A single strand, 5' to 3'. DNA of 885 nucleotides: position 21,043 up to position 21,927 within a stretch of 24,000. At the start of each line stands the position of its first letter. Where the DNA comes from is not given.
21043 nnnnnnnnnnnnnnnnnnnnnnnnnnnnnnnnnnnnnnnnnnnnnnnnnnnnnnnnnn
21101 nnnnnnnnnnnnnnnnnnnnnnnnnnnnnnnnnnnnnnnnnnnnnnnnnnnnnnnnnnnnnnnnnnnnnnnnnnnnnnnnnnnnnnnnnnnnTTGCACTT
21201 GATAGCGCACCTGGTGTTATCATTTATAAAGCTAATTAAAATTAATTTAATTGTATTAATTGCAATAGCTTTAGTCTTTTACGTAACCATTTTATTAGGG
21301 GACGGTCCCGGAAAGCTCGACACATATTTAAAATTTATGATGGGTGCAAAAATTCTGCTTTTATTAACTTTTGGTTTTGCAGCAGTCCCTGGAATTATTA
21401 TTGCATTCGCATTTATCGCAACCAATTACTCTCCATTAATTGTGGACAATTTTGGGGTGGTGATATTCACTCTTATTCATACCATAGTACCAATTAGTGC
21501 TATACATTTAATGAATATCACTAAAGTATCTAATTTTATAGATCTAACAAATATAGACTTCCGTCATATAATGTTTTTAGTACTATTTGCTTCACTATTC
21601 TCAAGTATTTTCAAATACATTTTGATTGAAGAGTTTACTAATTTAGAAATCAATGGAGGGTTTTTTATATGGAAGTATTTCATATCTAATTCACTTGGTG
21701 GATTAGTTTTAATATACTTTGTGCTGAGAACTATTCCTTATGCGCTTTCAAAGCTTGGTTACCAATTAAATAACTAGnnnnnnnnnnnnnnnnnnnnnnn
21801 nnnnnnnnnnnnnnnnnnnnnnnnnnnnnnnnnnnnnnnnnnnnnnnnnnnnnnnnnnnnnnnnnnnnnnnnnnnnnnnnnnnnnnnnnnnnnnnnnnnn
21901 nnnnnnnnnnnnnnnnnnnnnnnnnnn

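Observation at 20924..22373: Uncharacterised three-gene module: truncated MarR-like wHTH plus two mutually similar polytopic membrane proteins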

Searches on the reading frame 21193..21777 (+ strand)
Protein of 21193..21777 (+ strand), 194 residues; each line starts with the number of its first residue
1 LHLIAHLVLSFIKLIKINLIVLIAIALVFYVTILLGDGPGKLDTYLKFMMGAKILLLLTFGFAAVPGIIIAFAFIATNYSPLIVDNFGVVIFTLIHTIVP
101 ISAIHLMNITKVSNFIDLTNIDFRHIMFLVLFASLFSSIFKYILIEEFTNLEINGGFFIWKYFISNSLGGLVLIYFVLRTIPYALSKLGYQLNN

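Call 4: search_protein_families(library=pfam, proteins=[window:21193-21777:+], max_evalue=1)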
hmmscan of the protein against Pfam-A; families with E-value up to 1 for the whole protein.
window:21193-21777:+ (194 aa): 0 families

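Call 6: search_protein_families(library=ncbifam, proteins=[window:21193-21777:+], max_evalue=1)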
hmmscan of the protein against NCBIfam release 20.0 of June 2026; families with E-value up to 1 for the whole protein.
window:21193-21777:+ (194 aa): 0 families

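Call 7: search_protein_families(library=padloc, proteins=[window:21193-21777:+], max_evalue=1)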
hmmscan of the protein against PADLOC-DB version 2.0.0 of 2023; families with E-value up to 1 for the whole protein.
window:21193-21777:+ (194 aa): 0 families

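Call 12: find_homologous_proteins(query=window:21193-21777:+, max_evalue=0.01)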
Query window:21193-21777:+ (194 aa): 3 proteins with E <= 0.01 among 323 candidates.
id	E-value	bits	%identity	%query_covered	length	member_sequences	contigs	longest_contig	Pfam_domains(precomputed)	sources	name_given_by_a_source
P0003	2.4e-107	375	99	96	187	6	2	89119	-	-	-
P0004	9.9e-63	230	63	95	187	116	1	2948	-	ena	-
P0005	1.1e-58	217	61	95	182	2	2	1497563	-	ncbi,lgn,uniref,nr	ncbi:hypothetical protein [Candidatus Thioglobus autotrophicus]|uniref:hypothetical protein n=1 Tax=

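Call 14: find_encoding_contigs(protein=P0005, flank=10000)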
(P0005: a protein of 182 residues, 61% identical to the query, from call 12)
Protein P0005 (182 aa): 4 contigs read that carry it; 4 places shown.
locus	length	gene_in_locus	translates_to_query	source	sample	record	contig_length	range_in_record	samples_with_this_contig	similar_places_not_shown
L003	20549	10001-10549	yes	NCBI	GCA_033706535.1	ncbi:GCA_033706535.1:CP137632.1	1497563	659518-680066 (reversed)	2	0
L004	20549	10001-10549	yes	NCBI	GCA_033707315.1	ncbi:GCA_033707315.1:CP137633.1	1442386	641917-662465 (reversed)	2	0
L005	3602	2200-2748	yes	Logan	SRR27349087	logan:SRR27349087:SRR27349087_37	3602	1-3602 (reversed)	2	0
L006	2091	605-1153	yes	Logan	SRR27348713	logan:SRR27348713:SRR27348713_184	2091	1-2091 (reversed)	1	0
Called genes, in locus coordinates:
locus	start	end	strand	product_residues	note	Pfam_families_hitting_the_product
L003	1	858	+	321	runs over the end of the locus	PF03193:RsgA_GTPase, PF01926:MMR_HSR1 (weak)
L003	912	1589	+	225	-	PF01797:Y1_Tnp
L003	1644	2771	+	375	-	PF04339:FemAB_like, PF13480:Acetyltransf_6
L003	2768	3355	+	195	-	PF06080:DUF938, PF13649:Methyltransf_25 (faint)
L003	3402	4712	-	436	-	PF00581:Rhodanese, PF00753:Lactamase_B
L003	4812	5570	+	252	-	PF03625:DUF302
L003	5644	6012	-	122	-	PF04241:DUF423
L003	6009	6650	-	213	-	PF03848:TehB (faint), PF13489:Methyltransf_23, PF08241:Methyltransf_11 (weak), PF13649:Methyltransf_25 (faint), PF08242:Methyltransf_12 (weak)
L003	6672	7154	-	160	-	PF00254:FKBP_C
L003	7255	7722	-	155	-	-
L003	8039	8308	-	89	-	PF15738:YafQ_toxin, PF05016:ParE_toxin (weak)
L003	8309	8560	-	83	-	PF04221:RelB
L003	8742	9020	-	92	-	PF15738:YafQ_toxin (weak)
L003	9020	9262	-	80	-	-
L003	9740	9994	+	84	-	-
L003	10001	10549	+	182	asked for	-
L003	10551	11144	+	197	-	-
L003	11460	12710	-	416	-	PF00817:IMS, PF11798:IMS_HHH (weak), PF11799:IMS_C, PF13438:DUF4113 (weak)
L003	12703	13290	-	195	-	PF00717:Peptidase_S24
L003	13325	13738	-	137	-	-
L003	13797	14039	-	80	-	-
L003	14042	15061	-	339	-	PF03747:ADP_ribosyl_GH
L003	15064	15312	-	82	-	-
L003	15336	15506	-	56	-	-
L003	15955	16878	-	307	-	-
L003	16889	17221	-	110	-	PF12643:MazG-like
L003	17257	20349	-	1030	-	PF00270:DEAD (weak), PF04851:ResIII, PF19778:RE_endonuc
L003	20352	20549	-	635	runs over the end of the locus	PF01555:N6_N4_Mtase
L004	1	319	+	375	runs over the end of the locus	PF04339:FemAB_like, PF13480:Acetyltransf_6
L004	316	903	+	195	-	PF06080:DUF938, PF13649:Methyltransf_25 (weak)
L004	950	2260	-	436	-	PF00581:Rhodanese, PF00753:Lactamase_B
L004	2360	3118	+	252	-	PF03625:DUF302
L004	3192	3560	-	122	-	PF04241:DUF423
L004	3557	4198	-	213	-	PF13489:Methyltransf_23, PF08241:Methyltransf_11 (faint), PF08242:Methyltransf_12 (weak)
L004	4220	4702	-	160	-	PF00254:FKBP_C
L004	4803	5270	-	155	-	-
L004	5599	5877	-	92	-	PF15738:YafQ_toxin (weak)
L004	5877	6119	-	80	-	-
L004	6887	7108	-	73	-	PF15738:YafQ_toxin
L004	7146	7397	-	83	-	PF04221:RelB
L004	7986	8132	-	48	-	-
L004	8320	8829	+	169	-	PF03928:HbpS-like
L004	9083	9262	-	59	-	-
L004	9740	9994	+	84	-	-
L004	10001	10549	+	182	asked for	-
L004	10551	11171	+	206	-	-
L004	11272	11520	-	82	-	-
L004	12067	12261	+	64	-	-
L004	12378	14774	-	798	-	PF08238:Sel1, PF00089:Trypsin (weak), PF13365:Trypsin_2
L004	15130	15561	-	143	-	-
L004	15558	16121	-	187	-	PF04203:Sortase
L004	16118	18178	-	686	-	PF13757:VIT_2, PF08487:VIT, PF00092:VWA, PF13519:VWA_2, PF13768:VWA_3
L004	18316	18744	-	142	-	-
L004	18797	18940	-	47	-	-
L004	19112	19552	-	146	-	PF04203:Sortase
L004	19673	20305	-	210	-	-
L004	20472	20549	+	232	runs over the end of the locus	PF00072:Response_reg, PF00486:Trans_reg_C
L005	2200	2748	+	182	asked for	-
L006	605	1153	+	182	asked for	-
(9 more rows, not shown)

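Call 15: find_encoding_contigs(protein=P0004, flank=10000)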
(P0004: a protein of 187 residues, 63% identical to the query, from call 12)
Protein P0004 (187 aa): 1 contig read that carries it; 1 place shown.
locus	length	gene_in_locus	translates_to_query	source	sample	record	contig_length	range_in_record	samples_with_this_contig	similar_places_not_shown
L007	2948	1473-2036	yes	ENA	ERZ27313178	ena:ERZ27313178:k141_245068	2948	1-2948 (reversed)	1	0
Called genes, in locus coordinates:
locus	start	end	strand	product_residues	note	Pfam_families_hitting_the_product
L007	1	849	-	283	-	?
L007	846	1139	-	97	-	PF07661:MORN_2 (faint)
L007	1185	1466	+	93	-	-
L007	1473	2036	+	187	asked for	-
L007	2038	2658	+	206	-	-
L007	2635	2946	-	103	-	?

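Call 16: find_encoding_contigs(protein=P0003, flank=10000)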
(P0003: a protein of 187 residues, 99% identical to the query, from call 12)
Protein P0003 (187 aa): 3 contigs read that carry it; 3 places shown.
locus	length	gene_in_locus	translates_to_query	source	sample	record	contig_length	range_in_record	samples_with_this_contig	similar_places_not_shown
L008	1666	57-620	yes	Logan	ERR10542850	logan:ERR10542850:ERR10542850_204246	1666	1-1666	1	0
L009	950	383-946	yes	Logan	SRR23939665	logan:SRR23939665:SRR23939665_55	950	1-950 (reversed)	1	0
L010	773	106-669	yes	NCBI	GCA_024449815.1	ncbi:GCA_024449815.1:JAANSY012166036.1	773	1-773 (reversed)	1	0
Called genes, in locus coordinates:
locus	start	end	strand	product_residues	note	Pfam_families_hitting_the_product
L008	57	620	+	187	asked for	-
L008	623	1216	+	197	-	-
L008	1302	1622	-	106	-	PF00893:Multi_Drug_Res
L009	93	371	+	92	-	-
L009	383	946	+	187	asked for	-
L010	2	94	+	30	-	?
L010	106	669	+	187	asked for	-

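Call 90: search_protein_families(library=pfam, proteins=[L003:9349-9561:+, L007:1-849:-, L007:846-1139:-], max_evalue=0.001)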
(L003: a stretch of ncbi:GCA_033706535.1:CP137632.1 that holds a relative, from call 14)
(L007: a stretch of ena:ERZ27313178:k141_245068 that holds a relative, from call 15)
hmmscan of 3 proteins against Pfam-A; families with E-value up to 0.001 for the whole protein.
L003:9349-9561:+ (70 aa): 0 families

L007:1-849:- (283 aa): 1 family
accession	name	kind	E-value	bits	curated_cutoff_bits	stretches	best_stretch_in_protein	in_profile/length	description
PF14099.13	Polysacc_lyase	-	5.6e-13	49.7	29.9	1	30-236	12-197/210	Polysaccharide lyase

L007:846-1139:- (97 aa): 1 family
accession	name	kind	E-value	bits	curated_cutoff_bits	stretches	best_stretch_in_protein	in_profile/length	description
PF07661.19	MORN_2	-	2.1e-10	40.1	29.6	0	20-40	1-21/22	MORN repeat variant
